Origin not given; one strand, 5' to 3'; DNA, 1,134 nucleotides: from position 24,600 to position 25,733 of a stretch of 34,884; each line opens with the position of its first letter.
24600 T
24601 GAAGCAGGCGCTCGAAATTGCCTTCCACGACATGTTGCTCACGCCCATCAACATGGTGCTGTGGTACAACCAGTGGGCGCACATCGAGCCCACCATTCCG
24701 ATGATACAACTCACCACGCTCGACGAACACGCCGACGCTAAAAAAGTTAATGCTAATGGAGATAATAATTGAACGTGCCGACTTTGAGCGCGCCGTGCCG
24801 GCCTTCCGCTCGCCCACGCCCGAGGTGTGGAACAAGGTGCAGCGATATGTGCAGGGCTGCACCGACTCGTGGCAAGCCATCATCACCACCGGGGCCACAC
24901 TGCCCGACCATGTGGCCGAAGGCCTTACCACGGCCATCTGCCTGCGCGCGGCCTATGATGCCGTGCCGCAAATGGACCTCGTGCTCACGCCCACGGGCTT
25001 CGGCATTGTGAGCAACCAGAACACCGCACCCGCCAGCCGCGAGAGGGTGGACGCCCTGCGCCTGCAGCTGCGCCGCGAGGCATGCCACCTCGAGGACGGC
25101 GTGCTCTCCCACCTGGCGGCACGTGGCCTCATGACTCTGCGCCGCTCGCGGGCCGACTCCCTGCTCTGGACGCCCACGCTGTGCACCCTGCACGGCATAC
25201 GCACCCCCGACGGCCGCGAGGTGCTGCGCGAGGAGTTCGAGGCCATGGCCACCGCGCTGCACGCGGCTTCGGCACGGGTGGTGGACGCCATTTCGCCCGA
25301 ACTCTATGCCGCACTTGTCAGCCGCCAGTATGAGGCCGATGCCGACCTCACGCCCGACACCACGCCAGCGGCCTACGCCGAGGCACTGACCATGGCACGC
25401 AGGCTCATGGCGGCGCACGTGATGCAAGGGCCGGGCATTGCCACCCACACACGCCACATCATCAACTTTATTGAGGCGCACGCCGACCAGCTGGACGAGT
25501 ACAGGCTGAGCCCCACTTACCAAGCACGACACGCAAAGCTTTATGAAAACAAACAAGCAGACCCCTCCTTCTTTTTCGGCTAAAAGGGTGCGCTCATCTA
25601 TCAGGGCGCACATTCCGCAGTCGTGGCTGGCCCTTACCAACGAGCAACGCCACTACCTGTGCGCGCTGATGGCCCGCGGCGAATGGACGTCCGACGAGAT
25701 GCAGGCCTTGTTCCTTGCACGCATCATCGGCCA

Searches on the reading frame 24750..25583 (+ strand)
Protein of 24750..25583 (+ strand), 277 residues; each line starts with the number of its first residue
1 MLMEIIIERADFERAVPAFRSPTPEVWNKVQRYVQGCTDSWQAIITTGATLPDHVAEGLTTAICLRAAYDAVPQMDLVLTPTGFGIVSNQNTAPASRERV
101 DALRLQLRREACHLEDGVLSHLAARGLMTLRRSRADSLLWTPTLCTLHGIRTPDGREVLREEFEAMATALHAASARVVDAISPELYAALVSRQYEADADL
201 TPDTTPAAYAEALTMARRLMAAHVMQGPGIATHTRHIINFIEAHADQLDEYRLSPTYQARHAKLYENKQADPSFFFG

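Call 8: search_protein_families(library=pfam, proteins=[window:24750-25583:+], max_evalue=0.001)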
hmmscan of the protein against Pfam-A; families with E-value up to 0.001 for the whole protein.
window:24750-25583:+ (277 aa): 1 family
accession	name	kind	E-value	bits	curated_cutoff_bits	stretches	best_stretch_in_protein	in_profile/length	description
PF20459.4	DUF6712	-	1.2e-14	54.8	25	1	53-124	32-103/121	Family of unknown function (DUF6712)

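Call 45: search_protein_families(library=phrogs, proteins=[window:24750-25583:+], max_evalue=0.001)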
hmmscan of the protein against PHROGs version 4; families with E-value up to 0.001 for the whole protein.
window:24750-25583:+ (277 aa): 0 families
